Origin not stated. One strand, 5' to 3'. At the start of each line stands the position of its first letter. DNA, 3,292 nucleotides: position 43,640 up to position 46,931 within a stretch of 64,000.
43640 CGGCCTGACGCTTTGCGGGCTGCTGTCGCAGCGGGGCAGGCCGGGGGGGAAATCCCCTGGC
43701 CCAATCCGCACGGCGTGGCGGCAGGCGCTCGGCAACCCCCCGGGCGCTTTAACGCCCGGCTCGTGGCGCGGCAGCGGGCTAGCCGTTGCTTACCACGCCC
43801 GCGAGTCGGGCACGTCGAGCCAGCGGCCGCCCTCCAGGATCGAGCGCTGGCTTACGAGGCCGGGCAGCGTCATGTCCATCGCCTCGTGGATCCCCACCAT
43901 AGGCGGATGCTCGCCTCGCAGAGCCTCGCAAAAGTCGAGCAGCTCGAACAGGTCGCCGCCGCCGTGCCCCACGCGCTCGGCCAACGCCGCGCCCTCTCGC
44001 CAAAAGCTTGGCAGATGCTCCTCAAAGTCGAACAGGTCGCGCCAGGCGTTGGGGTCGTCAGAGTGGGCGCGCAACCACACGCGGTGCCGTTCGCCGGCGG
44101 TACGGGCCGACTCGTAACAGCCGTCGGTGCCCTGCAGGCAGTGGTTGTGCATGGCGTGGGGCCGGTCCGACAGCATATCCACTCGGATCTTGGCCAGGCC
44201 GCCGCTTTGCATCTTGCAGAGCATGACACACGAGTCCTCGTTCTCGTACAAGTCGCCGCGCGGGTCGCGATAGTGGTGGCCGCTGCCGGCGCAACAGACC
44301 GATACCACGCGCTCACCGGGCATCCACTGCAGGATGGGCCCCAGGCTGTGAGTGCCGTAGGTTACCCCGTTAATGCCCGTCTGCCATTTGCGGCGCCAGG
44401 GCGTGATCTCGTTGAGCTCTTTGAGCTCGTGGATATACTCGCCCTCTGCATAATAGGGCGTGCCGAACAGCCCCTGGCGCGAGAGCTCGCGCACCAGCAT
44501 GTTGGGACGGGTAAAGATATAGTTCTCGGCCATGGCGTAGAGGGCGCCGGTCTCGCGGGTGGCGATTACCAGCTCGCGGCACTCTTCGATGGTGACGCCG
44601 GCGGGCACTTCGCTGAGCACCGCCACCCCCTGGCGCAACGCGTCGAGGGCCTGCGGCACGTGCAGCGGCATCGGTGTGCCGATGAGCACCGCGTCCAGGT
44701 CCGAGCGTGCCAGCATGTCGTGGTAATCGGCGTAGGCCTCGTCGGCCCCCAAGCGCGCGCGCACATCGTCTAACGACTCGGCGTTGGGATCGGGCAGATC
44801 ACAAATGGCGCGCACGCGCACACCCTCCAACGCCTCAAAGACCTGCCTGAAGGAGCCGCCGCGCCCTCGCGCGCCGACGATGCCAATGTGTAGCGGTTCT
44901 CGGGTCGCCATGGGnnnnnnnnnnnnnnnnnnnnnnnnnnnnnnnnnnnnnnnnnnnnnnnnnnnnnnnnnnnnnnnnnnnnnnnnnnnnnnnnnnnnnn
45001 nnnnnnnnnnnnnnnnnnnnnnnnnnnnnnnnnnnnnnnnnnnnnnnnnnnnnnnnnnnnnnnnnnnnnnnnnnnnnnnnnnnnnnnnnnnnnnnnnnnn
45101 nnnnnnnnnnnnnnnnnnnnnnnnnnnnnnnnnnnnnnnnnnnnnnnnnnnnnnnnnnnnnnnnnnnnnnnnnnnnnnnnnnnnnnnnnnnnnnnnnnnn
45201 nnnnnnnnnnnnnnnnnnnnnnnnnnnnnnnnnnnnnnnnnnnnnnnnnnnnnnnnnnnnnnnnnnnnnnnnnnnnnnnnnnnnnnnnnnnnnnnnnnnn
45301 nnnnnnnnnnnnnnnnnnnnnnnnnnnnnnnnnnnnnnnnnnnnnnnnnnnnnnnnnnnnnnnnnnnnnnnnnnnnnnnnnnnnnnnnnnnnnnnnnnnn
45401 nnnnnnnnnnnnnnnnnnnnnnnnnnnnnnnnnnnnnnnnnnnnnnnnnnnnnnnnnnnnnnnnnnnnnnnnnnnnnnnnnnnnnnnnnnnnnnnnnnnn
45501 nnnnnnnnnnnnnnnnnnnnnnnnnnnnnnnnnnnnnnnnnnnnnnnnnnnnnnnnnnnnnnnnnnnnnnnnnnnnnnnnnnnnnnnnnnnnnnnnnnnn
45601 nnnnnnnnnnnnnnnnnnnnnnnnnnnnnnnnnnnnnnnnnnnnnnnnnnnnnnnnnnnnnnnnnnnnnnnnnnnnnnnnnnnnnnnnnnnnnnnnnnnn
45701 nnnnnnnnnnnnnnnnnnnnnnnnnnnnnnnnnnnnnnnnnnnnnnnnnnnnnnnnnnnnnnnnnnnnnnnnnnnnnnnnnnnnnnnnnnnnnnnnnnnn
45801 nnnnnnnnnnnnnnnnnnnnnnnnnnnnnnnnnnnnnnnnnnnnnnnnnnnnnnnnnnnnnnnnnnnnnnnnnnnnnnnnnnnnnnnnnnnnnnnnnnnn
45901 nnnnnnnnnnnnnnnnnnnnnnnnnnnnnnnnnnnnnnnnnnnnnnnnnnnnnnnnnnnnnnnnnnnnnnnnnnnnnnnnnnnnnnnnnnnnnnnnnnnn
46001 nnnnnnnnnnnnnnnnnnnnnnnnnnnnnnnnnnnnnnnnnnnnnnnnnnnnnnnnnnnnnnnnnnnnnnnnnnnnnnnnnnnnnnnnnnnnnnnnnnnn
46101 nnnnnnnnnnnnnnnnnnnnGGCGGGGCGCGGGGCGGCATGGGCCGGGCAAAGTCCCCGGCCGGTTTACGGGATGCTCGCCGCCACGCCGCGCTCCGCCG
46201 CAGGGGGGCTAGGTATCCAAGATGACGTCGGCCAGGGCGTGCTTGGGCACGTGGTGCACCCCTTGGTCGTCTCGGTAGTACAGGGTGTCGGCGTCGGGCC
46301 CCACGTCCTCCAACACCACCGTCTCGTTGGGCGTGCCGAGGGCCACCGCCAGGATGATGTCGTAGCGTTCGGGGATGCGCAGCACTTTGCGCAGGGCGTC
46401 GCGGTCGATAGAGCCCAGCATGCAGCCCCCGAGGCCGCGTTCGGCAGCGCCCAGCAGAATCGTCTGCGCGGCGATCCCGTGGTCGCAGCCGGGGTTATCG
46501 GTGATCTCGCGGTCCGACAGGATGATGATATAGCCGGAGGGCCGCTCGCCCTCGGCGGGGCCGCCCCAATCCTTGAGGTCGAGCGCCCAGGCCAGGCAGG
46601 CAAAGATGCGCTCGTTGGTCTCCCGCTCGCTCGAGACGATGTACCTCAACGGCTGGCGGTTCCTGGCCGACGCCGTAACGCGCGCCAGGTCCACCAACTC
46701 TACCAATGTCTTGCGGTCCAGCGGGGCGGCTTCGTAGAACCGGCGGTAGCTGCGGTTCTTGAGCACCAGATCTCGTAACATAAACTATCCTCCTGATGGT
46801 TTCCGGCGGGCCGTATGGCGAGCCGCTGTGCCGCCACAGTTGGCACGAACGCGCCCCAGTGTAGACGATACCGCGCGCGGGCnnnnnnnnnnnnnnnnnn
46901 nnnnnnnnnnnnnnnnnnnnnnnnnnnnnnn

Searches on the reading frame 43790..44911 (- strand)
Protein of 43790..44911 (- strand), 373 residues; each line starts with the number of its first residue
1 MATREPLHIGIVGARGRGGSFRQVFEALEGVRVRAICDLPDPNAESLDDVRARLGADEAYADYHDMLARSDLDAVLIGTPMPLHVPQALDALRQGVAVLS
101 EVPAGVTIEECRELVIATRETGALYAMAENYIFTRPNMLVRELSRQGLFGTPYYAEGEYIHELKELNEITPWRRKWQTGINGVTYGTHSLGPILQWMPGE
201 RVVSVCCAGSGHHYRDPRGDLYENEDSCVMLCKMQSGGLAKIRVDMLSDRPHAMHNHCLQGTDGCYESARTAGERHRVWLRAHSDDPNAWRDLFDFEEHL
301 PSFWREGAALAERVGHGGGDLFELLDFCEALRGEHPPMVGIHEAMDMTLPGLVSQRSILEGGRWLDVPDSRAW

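Call 49: search_protein_families(library=pfam, proteins=[window:43790-44911:-], max_evalue=0.001)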
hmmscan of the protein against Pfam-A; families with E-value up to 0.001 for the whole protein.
window:43790-44911:- (373 aa): 4 families
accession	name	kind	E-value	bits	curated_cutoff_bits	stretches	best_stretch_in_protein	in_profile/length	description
PF01408.29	GFO_IDH_MocA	-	1.4e-15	58.5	24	1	8-127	2-118/120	Oxidoreductase family, NAD-binding Rossmann fold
PF21252.2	Glyco_hydro_109_C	-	5.8e-12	45.7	27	1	138-292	1-186/187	Glycosyl hydrolase 109, C-terminal domain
PF22725.1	GFO_IDH_MocA_C3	-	2.3e-07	31.3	27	1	140-264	4-121/124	GFO/IDH/MocA C-terminal domain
PF02894.22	GFO_IDH_MocA_C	-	6.7e-05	23.2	22.9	1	145-345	5-197/218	Oxidoreductase family, C-terminal alpha/beta domain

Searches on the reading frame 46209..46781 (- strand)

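Call 49: search_protein_families(library=pfam, proteins=[window:46209-46781:-], max_evalue=0.001)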
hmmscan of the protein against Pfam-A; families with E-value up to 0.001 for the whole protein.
window:46209-46781:- (190 aa): 2 families
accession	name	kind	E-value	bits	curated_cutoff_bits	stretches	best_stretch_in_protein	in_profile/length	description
PF00881.29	Nitroreductase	-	6.4e-19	69.2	23.5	1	10-149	5-166/167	Nitroreductase family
PF14512.11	TM1586_NiRdase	-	2.6e-05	24.4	27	0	83-156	68-138/215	Putative TM nitroreductase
